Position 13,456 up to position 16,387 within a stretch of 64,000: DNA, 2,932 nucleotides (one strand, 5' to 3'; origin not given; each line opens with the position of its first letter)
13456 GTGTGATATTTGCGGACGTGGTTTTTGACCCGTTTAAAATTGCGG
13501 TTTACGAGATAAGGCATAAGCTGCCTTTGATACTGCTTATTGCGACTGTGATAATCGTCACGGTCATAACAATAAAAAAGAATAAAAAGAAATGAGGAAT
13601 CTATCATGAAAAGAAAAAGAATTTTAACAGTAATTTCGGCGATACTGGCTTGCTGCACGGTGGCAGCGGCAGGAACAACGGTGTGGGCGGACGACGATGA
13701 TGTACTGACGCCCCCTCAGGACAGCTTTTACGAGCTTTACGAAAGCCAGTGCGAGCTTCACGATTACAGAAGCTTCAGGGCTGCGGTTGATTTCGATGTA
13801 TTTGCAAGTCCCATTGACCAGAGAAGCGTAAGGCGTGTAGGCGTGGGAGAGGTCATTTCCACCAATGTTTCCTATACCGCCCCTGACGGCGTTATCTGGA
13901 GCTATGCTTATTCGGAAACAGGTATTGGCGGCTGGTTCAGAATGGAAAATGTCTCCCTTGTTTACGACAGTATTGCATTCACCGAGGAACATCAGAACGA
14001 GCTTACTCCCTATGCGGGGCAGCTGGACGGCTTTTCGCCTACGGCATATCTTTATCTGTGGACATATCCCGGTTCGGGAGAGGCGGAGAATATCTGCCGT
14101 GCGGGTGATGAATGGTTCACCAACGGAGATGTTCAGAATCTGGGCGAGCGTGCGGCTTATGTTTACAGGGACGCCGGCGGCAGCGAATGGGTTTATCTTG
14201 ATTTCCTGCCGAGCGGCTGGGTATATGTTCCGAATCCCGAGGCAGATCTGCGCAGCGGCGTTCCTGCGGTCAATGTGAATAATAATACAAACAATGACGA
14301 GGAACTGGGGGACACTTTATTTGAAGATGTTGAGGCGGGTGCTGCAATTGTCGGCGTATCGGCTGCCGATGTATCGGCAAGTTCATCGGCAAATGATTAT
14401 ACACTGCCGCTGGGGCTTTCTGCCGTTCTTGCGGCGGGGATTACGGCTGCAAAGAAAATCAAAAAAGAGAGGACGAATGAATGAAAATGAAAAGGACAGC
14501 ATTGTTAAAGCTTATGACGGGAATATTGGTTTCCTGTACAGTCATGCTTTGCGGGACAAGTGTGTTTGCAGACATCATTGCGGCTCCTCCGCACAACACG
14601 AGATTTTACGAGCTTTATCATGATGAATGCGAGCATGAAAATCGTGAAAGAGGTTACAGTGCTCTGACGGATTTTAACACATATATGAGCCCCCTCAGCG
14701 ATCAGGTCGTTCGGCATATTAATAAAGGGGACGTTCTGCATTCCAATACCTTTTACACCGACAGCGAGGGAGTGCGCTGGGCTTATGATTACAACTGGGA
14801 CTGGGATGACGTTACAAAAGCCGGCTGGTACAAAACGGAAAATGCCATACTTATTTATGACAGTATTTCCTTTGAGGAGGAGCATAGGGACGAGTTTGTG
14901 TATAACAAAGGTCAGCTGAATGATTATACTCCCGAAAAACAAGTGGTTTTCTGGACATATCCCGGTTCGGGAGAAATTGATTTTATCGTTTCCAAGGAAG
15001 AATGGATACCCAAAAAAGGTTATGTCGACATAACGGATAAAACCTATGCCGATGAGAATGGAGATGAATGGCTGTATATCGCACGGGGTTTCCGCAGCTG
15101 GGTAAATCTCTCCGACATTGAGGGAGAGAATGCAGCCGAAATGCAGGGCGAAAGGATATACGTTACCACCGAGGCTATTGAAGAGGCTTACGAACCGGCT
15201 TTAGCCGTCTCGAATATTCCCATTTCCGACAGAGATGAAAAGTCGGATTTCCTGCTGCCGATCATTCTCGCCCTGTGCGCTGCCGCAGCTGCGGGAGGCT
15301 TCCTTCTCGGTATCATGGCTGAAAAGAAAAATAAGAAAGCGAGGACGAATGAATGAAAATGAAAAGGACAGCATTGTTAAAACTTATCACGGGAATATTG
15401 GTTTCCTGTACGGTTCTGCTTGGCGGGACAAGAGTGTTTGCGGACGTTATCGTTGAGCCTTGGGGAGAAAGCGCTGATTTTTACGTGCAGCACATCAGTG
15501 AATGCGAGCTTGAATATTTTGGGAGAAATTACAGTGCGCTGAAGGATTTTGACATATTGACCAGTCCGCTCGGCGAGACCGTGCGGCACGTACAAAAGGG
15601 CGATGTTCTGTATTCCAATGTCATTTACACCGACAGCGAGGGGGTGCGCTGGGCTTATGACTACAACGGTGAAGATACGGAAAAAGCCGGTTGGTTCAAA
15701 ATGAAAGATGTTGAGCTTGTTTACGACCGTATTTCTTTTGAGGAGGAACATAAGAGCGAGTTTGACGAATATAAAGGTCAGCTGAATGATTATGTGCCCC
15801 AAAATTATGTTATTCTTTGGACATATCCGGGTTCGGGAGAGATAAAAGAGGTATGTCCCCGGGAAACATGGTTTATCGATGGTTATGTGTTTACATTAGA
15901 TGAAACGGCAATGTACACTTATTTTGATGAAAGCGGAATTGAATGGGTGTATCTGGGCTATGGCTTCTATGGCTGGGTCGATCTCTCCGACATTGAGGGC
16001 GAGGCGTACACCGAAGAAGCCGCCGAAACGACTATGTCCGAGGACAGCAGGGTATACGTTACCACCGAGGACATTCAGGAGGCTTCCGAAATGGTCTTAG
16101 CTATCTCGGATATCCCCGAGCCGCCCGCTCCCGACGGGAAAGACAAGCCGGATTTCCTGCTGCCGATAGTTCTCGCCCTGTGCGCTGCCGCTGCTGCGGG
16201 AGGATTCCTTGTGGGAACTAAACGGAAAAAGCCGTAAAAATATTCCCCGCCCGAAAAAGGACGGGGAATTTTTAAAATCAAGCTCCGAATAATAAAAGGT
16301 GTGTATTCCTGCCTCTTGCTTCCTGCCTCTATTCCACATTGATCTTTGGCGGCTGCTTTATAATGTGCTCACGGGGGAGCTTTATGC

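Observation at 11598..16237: Candidate undescribed surface-protein processing/sorting system: six proteins with a shared D...P N-motif and LP-TM-basic tail beside two dedicated membrane proteins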

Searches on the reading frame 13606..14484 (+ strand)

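Call 3: search_protein_families(library=pfam, proteins=[window:13606-14484:+], max_evalue=1)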
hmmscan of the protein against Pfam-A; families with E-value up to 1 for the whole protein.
window:13606-14484:+ (292 aa): 0 families

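Call 4: search_protein_families(library=ncbifam, proteins=[window:13606-14484:+], max_evalue=1)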
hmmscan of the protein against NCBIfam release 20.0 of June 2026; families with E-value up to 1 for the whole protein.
window:13606-14484:+ (292 aa): 1 family
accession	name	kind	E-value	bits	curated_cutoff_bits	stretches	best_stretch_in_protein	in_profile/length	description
TIGR04361.1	TrbK_Ti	equivalog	0.4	11.1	50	0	8-31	4-27/64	entry exclusion protein TrbK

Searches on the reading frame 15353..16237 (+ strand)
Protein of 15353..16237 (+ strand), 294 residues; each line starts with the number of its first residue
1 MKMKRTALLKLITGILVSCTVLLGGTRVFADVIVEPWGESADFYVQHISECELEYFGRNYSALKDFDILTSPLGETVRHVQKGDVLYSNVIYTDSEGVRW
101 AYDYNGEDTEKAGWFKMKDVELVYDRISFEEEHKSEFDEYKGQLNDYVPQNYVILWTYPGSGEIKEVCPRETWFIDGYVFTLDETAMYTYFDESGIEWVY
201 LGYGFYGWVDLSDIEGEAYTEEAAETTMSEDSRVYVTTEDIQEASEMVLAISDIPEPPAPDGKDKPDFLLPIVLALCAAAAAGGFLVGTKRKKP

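Call 3: search_protein_families(library=pfam, proteins=[window:15353-16237:+], max_evalue=1)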
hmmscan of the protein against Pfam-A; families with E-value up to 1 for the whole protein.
window:15353-16237:+ (294 aa): 2 families
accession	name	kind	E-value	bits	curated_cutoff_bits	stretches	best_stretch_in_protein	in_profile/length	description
PF17409.8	MoaF_C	-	0.086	13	22.1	1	185-245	11-72/113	MoaF C-terminal domain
PF17863.7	AAA_lid_2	-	0.12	12.5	22.7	1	231-250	32-51/74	AAA lid domain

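Call 4: search_protein_families(library=ncbifam, proteins=[window:15353-16237:+], max_evalue=1)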
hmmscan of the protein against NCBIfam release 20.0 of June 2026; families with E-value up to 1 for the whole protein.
window:15353-16237:+ (294 aa): 0 families

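Call 8: find_homologous_proteins(query=window:15353-16237:+, max_evalue=0.001)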
Query window:15353-16237:+ (294 aa): 9 proteins with E <= 0.001 among 1081 candidates.
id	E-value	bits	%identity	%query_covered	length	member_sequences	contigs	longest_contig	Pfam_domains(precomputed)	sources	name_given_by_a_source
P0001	3.2e-198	675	100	100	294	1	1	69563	-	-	-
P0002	4.0e-142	491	74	99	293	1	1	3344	-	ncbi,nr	ncbi:MAG: hypothetical protein K2N72_05100 [Oscillospiraceae bacterium]|nr:hypothetical protein [Osc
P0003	3.6e-132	459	61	100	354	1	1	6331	-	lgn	-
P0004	3.2e-128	446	61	98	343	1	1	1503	-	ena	-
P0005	1.1e-124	434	62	99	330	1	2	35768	-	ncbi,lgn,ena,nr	ncbi:MAG: hypothetical protein K2K57_13560 [Oscillospiraceae bacterium]|nr:hypothetical protein [Osc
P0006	1.5e-92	328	56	93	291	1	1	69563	-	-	-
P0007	6.5e-71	257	59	65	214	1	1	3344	-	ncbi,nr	ncbi:MAG: hypothetical protein K2N72_05095, partial [Oscillospiraceae bacterium]|nr:hypothetical pro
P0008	1.0e-66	244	43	97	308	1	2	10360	-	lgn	-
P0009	1.0e-7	50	25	97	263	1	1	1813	-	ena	-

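Call 10: find_encoding_contigs(protein=P0005, flank=8000, max_places=3)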
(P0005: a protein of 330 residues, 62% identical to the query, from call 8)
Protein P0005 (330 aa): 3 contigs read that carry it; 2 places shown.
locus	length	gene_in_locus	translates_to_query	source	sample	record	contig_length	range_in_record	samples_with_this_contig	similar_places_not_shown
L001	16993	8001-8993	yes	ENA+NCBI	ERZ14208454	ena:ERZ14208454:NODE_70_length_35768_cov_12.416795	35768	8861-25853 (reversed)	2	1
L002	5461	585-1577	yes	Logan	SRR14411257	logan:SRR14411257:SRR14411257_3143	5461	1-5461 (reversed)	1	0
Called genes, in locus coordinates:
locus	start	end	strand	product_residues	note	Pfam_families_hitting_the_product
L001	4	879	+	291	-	PF00561:Abhydrolase_1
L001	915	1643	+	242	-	PF00702:Hydrolase, PF13419:HAD_2, PF13242:Hydrolase_like (weak)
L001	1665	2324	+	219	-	-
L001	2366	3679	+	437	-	PF01964:ThiC_Rad_SAM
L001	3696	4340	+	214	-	PF02581:TMP-TENI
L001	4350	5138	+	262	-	PF08543:Phos_pyr_kin, PF00294:PfkB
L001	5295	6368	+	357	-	-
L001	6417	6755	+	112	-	-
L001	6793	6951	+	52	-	-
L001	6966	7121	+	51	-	-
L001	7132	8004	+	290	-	-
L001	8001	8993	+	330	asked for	-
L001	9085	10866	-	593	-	PF02743:dCache_1, PF00672:HAMP (weak), PF06580:His_kinase, PF02518:HATPase_c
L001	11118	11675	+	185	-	PF04542:Sigma70_r2, PF07638:Sigma70_ECF (weak), PF08281:Sigma70_r4_2 (weak)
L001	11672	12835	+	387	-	-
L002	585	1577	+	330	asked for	-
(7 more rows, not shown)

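Call 11: find_encoding_contigs(protein=P0008, flank=8000, max_places=3)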
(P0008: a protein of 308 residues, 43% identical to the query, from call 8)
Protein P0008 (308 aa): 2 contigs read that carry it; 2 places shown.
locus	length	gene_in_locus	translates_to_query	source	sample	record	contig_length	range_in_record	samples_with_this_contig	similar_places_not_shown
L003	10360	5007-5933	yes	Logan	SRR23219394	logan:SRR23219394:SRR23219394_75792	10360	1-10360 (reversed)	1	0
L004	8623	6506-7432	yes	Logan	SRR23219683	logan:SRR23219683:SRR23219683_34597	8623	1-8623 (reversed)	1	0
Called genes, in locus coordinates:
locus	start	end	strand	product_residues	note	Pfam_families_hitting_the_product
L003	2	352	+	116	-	?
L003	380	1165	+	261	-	PF01256:Carb_kinase (weak), PF08543:Phos_pyr_kin, PF00294:PfkB (weak)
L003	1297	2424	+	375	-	-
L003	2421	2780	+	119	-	-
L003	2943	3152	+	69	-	-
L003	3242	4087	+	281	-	-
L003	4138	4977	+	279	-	-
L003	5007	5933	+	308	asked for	-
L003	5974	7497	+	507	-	PF13354:Beta-lactamase2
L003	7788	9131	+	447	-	PF00209:SNF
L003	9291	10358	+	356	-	?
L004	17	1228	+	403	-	PF01964:ThiC_Rad_SAM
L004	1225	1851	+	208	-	PF02581:TMP-TENI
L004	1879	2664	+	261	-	PF01256:Carb_kinase (weak), PF08543:Phos_pyr_kin, PF00294:PfkB (weak)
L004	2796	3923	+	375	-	-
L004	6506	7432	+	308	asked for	-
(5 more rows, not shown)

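Call 12: find_encoding_contigs(protein=P0003, flank=8000, max_places=3)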
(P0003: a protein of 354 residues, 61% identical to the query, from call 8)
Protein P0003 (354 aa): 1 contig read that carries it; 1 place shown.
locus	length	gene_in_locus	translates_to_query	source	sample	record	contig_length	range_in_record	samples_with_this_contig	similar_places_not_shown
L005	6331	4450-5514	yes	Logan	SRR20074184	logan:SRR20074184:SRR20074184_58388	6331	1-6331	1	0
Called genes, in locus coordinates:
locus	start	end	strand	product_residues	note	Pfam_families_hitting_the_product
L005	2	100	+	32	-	?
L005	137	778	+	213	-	PF02581:TMP-TENI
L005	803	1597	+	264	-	PF08543:Phos_pyr_kin, PF00294:PfkB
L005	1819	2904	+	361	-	PF07690:MFS_1 (faint)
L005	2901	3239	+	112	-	-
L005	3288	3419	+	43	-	-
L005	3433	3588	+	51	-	-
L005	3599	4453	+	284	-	-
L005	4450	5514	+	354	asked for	-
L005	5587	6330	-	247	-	?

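Call 48: predict_structure(alignment_id=A3)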
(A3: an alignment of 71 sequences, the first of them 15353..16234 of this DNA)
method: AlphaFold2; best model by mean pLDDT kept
length: 294 residues; sequences in the alignment: 71
mean_pLDDT: 85.5   pTM: 0.69
mean pLDDT of the five models: 85.5, 84.6, 84.3, 84.1, 83.3
residues with pLDDT >= 90: 177; 70-90: 55; 50-70: 54; < 50: 8
segments of 3 or more residues with pLDDT < 50: 232-238
pLDDT, mean of each block of 10 residues (from residue 1): 75 92 73 87 96 95 98 97 97 98 93 98 97 98 95 95 93 83 94 98 94 83 59 47 58 57 62 88 87 62
secondary structure, 60 per line:
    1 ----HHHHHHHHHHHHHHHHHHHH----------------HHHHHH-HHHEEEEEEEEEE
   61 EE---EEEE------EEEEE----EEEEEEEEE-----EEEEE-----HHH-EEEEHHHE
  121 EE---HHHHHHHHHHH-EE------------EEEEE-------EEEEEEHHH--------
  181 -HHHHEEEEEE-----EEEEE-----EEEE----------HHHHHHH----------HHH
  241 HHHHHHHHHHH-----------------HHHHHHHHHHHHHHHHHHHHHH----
elements in order: H5-24 H41-46 E51-62 E66-69 E76-80 E85-93 E99-103 E113-116 E120-122 H126-136 E152-156 E164-169 H182-185 E186-191 E197-201 E207-210 H221-227 H238-251 H269-290

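Call 50: fold_search(model_id=the predicted structure, library=pdb)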
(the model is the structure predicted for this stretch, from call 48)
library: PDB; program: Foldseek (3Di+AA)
matches with E <= 10: 504; with E <= 0.001: 0
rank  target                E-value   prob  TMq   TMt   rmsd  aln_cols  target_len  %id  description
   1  9a7d_A                1.0e-02  0.84  0.20  0.12  17.1       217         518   13  Integrative model of YRVJ-YACD by crosslinking MS and deep learning (released 2024-09-18)
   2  2evr                  1.1e-02  0.66  0.17  0.22  15.9       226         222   12  CRYSTAL STRUCTURE OF A PUTATIVE GAMMA-D-GLUTAMYL-L-DIAMINO ACID ENDOPEPTIDASE (NPUN_R0659) FROM NOSTOC PUNCTIFORME PCC 7 (released 2005-11-22)
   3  6bim                  1.3e-02  0.77  0.17  0.18  14.7       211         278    9  Structure of NlpC1 from Trichomonas vaginalis (released 2018-11-07)
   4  6h5t_A                1.9e-02  1.00  0.17  0.68   3.7        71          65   22  Intersectin SH3A short isoform (released 2019-02-27)
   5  8alu                  1.9e-02  0.72  0.16  0.32  12.0       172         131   11  Crystal structure of the teichoic acid binding domain of SlpA, S-layer protein from Lactobacillus acidophilus (aa. 314-4 (released 2023-08-16)
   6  3m1u_B                2.1e-02  0.77  0.20  0.15  14.2       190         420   11  Crystal structure of a Putative gamma-D-glutamyl-L-diamino acid endopeptidase (DVU_0896) from DESULFOVIBRIO VULGARIS H (released 2010-04-07)
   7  8aol                  2.2e-02  0.82  0.17  0.35  13.6       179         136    8  Crystal structure of S-layer protein SlpX from Lactobacillus acidophilus, domain III (aa 363-499) (released 2023-08-23)
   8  3m1u_A                2.4e-02  0.72  0.20  0.14  13.9       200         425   10  Crystal structure of a Putative gamma-D-glutamyl-L-diamino acid endopeptidase (DVU_0896) from DESULFOVIBRIO VULGARIS H (released 2010-04-07)
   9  3a98_C                2.8e-02  0.99  0.19  0.34   7.3        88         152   17  Crystal structure of the complex of the interacting regions of DOCK2 and ELMO1 (released 2010-10-27)
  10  6h5t_B                3.3e-02  1.00  0.17  0.66   3.7        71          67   22  Intersectin SH3A short isoform (released 2019-02-27)
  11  3rnj                  3.3e-02  0.99  0.17  0.59   4.2        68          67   16  Crystal structure of the SH3 domain from IRSp53 (BAIAP2) (released 2011-05-04)
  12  1yp5                  3.3e-02  0.99  0.15  0.58   3.9        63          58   22  Yeast Myo5 SH3 domain, tetragonal crystal form (released 2006-01-17)
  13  4krt_A                3.5e-02  0.72  0.20  0.18   9.8       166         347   10  X-ray structure of endolysin from clostridium perfringens phage phiSM101 (released 2014-04-02)
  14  6biq_B                4.2e-02  0.57  0.17  0.19  14.7       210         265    8  Structure of NlpC2 from Trichomonas vaginalis (released 2018-11-07)
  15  9kz1                  5.3e-02  0.99  0.19  0.60   5.3        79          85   16  Crystal structure of PlySb from a chimeolysin ClyR (released 2025-10-22)
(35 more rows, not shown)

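Call 71: search_protein_families(library=padloc, proteins=[window:15353-16237:+], max_evalue=0.1)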
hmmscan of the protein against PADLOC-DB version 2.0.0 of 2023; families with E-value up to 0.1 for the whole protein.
window:15353-16237:+ (294 aa): 0 families

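Call 72: search_protein_families(library=phrogs, proteins=[window:15353-16237:+], max_evalue=0.1)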
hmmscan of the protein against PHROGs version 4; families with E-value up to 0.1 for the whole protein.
window:15353-16237:+ (294 aa): 0 families

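Call 76: search_solved_structures(query=A3, max_evalue=10)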
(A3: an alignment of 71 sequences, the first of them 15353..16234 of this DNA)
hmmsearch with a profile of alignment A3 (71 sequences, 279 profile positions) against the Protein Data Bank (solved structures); distinct sequences matched with E-value up to 10: 19.
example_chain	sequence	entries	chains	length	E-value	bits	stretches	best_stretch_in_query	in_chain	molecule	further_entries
9c3c_B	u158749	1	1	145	0.028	16.9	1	218-272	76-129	Beta-dystroglycan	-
8yt8_O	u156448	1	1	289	0.13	14.7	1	215-270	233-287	Beta-dystroglycan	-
2lp1_A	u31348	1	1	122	0.36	13.2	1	240-272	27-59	C99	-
4u8t_A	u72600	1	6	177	0.36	13.2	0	33-104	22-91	ZYRO0G01672p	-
7b3j_A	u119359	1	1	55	0.67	12.4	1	239-269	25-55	Isoform L-APP677 of Amyloid-beta precursor protein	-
7ue2_A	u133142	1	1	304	0.7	12.3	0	193-255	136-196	RPB_PLP3_R6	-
2llm_A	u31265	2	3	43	0.82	12.1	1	240-269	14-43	Amyloid beta A4 protein | P3(42)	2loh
6iyc_E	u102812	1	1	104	0.83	12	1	242-272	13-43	Amyloid-beta A4 protein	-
8x54_E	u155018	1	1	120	0.96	11.8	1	241-272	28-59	Amyloid-beta precursor protein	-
8x52_E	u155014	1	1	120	1.2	11.5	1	244-272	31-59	Amyloid-beta precursor protein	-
7b3k_A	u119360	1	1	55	1.2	11.5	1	239-269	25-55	Isoform L-APP677 of Amyloid-beta precursor protein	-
6yhf_A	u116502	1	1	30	1.3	11.4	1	243-269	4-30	Amyloid-beta precursor protein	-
6yhp_A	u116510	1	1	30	1.6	11.1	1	243-269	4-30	Amyloid-beta precursor protein V44M mutant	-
6yhi_A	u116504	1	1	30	2.8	10.3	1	243-269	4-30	Amyloid-beta precursor protein G38L mutant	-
6yhx_A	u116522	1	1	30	3.3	10.1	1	243-269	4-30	Amyloid-beta precursor protein I45T mutant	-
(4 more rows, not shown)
